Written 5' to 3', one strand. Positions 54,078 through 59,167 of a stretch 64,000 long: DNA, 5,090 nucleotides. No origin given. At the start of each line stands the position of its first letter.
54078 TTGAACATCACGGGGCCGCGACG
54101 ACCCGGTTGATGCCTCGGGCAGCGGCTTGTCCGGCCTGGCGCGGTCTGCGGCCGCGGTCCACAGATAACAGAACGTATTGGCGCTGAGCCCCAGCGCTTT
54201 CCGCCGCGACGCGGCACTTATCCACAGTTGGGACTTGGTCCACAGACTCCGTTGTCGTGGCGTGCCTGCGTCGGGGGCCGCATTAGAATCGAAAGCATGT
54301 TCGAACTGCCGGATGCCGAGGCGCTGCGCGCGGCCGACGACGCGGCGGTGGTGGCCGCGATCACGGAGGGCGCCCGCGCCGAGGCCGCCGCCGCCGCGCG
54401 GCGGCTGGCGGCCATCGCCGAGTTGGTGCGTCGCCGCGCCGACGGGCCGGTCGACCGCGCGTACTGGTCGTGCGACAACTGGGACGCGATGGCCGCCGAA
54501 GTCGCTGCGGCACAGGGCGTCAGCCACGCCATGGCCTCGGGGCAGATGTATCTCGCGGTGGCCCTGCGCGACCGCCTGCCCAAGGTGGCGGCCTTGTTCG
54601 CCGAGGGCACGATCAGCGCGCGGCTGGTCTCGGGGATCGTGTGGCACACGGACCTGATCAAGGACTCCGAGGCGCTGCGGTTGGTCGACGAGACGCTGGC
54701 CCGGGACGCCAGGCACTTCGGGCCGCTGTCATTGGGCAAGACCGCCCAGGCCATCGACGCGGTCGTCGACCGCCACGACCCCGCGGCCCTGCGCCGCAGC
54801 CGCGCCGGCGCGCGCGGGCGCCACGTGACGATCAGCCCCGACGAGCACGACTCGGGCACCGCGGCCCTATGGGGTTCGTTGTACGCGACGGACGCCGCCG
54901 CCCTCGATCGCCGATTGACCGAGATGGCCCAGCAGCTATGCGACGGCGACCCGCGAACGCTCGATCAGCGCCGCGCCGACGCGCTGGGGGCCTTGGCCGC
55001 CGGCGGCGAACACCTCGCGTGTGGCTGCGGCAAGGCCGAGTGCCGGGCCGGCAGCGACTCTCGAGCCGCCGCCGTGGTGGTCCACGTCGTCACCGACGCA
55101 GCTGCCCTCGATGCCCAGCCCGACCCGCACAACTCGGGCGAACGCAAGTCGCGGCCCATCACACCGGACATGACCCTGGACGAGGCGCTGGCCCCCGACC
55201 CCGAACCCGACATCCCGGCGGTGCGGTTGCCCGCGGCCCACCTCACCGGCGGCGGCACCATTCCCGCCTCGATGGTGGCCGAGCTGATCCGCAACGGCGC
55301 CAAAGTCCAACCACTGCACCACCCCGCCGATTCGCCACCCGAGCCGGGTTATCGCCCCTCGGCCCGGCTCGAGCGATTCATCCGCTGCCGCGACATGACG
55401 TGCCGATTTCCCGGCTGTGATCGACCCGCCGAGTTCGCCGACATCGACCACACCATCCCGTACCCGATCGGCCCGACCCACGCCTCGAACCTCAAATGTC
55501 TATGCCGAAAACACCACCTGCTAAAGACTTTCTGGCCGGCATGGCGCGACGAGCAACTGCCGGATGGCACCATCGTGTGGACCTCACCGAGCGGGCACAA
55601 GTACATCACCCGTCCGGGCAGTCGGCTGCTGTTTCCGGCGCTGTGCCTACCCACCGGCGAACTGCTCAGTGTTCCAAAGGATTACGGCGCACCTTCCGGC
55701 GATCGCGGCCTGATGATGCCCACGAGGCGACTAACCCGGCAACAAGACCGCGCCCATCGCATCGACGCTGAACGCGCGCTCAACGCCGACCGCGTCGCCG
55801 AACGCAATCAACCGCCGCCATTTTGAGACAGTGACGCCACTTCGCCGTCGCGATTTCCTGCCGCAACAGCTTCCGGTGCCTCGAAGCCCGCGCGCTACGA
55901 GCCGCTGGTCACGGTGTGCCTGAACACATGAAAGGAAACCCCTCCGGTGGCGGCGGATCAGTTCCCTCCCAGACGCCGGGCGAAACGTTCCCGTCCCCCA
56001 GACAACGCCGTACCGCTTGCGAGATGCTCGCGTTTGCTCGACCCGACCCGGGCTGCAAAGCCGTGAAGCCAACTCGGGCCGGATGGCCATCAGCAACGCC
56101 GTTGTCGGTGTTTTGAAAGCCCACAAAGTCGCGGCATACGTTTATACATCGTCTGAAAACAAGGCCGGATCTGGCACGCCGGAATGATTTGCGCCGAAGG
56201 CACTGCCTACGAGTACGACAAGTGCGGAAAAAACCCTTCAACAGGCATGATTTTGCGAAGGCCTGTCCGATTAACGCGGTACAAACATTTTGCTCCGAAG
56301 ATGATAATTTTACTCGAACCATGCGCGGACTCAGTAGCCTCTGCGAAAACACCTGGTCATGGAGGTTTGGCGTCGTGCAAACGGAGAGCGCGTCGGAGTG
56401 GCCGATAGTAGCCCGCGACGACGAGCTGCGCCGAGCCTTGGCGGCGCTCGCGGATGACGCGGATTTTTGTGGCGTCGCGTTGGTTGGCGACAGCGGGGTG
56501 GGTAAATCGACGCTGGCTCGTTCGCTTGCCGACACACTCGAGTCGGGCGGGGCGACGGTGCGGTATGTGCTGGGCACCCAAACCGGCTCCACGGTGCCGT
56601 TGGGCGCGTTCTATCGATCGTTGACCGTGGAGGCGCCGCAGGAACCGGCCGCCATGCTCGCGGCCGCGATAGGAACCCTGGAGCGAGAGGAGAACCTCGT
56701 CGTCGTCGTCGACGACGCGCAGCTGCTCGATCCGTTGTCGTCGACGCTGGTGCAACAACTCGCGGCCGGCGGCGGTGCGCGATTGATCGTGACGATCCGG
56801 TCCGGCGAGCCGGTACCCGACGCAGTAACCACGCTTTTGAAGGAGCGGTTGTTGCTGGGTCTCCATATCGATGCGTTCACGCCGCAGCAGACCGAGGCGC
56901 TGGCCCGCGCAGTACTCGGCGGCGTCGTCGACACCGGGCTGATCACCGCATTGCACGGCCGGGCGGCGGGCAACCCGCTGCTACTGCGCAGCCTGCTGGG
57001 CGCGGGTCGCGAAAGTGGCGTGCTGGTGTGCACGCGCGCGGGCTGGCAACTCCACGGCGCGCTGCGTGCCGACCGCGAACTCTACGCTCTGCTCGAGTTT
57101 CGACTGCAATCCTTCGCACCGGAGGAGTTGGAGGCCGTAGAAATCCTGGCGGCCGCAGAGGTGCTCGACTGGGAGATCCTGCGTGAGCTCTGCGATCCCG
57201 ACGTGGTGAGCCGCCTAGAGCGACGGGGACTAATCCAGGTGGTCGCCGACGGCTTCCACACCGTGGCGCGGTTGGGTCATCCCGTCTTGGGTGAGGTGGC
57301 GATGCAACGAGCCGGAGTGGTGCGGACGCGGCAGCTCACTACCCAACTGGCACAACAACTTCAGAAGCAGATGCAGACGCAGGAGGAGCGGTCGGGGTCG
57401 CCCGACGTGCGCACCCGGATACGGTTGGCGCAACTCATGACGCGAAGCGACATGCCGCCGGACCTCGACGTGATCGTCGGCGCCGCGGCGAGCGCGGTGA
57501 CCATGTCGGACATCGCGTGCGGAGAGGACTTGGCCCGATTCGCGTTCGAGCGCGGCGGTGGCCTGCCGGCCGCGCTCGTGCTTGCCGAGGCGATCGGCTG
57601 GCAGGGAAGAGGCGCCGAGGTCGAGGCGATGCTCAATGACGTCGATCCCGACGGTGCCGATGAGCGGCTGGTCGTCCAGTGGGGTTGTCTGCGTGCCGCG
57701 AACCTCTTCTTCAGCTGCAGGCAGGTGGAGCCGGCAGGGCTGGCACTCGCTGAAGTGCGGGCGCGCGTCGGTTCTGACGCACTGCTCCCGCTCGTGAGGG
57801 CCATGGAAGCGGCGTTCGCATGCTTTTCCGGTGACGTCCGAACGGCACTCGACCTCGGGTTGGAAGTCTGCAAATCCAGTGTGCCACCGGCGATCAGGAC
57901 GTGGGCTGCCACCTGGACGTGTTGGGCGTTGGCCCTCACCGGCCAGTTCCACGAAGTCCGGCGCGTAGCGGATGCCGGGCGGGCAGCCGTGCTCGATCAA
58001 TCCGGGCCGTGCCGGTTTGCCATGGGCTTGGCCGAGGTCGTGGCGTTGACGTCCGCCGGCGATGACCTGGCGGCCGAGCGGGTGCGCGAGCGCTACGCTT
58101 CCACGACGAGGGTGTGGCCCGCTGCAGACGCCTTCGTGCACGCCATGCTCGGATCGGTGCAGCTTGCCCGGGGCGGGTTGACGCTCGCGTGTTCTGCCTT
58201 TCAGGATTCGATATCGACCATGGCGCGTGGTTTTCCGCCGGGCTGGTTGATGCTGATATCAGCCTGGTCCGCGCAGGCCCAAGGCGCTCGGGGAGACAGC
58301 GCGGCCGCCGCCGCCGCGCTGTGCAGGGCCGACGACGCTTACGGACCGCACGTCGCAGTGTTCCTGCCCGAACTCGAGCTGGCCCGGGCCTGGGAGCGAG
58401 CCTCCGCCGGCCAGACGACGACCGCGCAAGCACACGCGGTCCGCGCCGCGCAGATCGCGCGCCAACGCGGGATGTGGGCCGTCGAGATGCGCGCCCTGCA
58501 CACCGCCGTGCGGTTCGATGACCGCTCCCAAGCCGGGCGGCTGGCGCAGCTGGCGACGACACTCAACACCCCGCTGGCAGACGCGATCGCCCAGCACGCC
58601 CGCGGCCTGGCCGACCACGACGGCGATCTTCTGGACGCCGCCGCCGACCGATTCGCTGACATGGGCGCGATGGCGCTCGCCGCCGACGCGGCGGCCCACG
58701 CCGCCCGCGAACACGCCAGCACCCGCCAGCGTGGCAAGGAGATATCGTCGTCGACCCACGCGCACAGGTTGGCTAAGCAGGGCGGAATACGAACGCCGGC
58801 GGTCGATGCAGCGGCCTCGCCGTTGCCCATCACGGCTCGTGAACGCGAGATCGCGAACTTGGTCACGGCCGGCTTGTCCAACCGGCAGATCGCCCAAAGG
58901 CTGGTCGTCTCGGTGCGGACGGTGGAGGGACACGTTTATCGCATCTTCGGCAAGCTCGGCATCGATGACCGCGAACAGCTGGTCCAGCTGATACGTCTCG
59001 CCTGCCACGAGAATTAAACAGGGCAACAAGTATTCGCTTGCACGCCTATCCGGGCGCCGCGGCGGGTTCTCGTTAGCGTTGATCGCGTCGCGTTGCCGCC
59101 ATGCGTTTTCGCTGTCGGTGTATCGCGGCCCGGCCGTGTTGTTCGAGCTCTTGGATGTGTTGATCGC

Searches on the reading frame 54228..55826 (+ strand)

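Call 53: search_protein_families(library=pfam, proteins=[window:54228-55826:+])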
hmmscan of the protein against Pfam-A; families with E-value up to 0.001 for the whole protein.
window:54228-55826:+ (532 aa): 1 family
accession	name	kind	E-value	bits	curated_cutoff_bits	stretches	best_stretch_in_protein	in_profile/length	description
PF02720.22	DUF222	-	3.2e-62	211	24.4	1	48-389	2-306/306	Domain of unknown function (DUF222)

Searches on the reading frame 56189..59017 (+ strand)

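Call 53: search_protein_families(library=pfam, proteins=[window:56189-59017:+])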
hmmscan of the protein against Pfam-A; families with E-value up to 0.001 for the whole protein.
window:56189-59017:+ (942 aa): 7 families
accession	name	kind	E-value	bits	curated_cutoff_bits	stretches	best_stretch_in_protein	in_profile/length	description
PF00196.25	GerE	-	4e-14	52.4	23.5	1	881-934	3-56/57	Bacterial regulatory proteins, luxR family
PF13191.12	AAA_16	-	4.1e-10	40.8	32.6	1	73-146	2-74/167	AAA ATPase domain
PF13401.12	AAA_22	-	1.5e-09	38.7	27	1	97-191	9-104/130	AAA domain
PF05729.18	NACHT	-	1.1e-05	25.8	26.7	1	96-241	3-162/167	NACHT domain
PF13936.12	HTH_38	-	8.3e-05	22.7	27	1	884-913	8-38/44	Helix-turn-helix domain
PF07728.20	AAA_5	-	0.00033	21.1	22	0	96-131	2-35/139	AAA domain (dynein-related subfamily)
PF03193.22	RsgA_GTPase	-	0.00071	19.9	30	0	72-124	85-137/174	RsgA GTPase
